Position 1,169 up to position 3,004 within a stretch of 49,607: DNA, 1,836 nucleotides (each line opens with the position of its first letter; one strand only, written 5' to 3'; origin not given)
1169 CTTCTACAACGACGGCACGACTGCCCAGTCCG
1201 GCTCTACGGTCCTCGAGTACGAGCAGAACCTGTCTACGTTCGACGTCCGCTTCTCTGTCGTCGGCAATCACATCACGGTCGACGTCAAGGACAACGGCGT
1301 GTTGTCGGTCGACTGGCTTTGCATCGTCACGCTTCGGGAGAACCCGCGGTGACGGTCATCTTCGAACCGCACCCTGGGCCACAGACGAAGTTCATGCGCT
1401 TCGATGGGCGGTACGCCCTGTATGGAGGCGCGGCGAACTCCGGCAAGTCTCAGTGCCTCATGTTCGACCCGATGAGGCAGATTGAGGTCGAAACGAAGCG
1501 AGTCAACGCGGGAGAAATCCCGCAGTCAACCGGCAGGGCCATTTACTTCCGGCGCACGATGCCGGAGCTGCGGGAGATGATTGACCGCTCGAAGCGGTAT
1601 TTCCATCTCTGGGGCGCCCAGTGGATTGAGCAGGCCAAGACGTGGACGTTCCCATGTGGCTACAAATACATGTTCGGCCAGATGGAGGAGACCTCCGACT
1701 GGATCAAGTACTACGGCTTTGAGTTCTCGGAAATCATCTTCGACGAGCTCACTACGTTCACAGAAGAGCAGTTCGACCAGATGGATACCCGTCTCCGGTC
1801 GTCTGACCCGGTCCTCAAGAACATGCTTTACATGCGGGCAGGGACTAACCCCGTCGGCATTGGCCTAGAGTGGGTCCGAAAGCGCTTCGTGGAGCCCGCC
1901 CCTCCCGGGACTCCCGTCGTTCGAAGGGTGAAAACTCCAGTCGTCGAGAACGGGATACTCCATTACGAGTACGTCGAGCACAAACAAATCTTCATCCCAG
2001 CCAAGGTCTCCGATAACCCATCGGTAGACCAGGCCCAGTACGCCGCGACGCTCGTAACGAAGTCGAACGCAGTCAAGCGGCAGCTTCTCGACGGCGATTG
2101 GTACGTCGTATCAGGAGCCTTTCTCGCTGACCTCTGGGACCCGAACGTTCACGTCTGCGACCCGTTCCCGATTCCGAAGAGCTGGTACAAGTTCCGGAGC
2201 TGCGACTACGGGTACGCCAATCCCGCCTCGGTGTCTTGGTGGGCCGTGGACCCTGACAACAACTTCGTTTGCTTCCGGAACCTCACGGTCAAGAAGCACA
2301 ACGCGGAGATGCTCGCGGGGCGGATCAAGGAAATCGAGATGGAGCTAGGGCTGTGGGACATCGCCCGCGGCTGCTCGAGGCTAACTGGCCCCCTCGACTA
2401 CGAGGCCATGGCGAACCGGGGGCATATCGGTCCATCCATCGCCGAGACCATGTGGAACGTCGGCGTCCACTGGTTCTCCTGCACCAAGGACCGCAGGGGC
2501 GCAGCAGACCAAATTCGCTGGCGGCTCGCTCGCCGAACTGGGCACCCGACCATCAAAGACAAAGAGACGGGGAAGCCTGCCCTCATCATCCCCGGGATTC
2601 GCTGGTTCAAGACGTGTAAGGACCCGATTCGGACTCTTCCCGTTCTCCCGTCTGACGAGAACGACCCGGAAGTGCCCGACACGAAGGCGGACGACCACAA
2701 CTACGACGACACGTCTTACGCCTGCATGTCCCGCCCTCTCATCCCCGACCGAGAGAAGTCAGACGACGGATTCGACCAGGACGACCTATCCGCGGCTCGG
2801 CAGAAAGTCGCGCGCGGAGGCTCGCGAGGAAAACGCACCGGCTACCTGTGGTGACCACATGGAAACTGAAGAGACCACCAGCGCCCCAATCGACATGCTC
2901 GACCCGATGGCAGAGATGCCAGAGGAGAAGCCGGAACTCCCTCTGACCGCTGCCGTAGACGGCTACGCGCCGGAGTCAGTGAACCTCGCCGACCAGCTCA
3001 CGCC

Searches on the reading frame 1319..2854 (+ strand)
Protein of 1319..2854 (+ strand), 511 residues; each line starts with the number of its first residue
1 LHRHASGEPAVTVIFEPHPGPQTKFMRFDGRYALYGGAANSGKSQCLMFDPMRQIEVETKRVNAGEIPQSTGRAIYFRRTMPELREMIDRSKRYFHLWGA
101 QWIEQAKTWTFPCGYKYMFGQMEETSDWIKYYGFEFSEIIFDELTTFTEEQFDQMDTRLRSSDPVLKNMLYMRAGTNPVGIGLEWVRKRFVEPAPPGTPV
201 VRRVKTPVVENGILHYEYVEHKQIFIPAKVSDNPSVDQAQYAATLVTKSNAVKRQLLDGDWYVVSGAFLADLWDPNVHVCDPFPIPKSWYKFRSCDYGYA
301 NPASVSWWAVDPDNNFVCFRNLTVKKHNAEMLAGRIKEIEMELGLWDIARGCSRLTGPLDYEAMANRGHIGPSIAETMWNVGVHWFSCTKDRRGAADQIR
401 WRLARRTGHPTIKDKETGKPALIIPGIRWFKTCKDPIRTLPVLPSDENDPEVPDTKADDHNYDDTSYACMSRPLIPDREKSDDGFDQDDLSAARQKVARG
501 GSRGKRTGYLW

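Call 67: search_dna_similar(query=window:1319-2854:+, collection=phages, mode=protein, max_rows=15, max_evalue=0.00001)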
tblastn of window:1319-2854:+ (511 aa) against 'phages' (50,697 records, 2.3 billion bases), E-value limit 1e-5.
Records with a match: 1028; places in all: 1030; records where one place covers at least 80% of the query: 535.
Best place of each record, by identity: <60% 1028.
By first word of the organism name: Escherichia 183; Pseudomonas 161; Salmonella 129; Arthrobacter 72; Xanthomonas 40; Stenotrophomonas 37; Erwinia 37; Achromobacter 29; Vibrio 28; Acinetobacter 25; and 57 more.
By host as written in the record: - 93; Escherichia coli 58; Pseudomonas aeruginosa 58; Arthrobacter sp. ATCC 21022 54; Pseudomonas aeruginosa PAO1 32; Escherichia coli K-12 MG1655 27; Stenotrophomonas maltophilia 18; Salmonella enterica subsp. enterica serovar Enteritidis PT1 14; and 297 more.
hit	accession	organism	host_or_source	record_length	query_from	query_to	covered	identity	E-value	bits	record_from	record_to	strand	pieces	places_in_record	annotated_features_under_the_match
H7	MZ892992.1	Roseobacter phage CRP-738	Rhodobacteraceae bacterium FZCC0089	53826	13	473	90%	39.3%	3e-78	273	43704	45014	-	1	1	terminase large subunit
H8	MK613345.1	Roseobacter phage CRP-3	Rhodobacteraceae bacterium FZCC0040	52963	13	473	90%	38.9%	4e-76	266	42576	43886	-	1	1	terminase large subunit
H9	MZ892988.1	Roseobacter phage CRP-212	Rhodobacteraceae bacterium FZCC0040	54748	13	473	90%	38.7%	4e-69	246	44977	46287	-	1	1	terminase large subunit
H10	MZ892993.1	Pelagibacter phage HTVC033P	Candidatus Pelagibacter sp. HTCC1062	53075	13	476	91%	38.4%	3e-79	275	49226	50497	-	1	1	terminase large subunit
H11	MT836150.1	Bacteriophage sp.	human fecal samples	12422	12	502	96%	35.8%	2e-54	203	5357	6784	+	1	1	record has no annotation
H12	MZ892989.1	Roseobacter phage CRP-235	Rhodobacteraceae bacterium FZCC0040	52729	13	473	90%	37.9%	5e-73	258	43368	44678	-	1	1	terminase large subunit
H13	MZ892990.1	Roseobacter phage CRP-345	Rhodobacteraceae bacterium FZCC0042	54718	12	473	90%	37.2%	1e-73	259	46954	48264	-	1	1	terminase large subunit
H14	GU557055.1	Puniceispirillum phage HMO-2011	Candidatus Puniceispirillum marinum ...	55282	8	473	91%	36.8%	1e-73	259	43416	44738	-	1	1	phage terminase large subunit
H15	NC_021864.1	Puniceispirillum phage HMO-2011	Candidatus Puniceispirillum marinum ...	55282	8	473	91%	36.8%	1e-73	259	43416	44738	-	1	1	terminase large subunit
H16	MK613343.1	Roseobacter phage CRP-1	Rhodobacteraceae bacterium FZCC0023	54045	12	473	90%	37.0%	1e-73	259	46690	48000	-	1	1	terminase large subunit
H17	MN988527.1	Rhizobium phage RHph_N3_19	Rhizobium phaseoli N3_19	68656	11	473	91%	35.8%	2e-69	247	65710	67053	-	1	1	terminase large subunit protein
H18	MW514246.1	Roseobacter phage CRP-9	Rhodobacteraceae bacterium FZCC0023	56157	13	473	90%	35.9%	3e-65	235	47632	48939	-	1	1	terminase large subunit | hypothetical protein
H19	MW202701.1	Caudoviricetes sp.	Manatee Spring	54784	10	473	91%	35.4%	4e-65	234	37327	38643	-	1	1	large subunit terminase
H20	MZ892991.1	Roseobacter phage CRP-603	Rhodobacteraceae bacterium FZCC0012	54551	10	473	91%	35.1%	2e-64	232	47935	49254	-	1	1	terminase large subunit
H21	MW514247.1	Roseobacter phage CRP-13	Rhodobacteraceae bacterium FZCC0023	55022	13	473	90%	35.3%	8e-67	239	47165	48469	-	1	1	terminase large subunit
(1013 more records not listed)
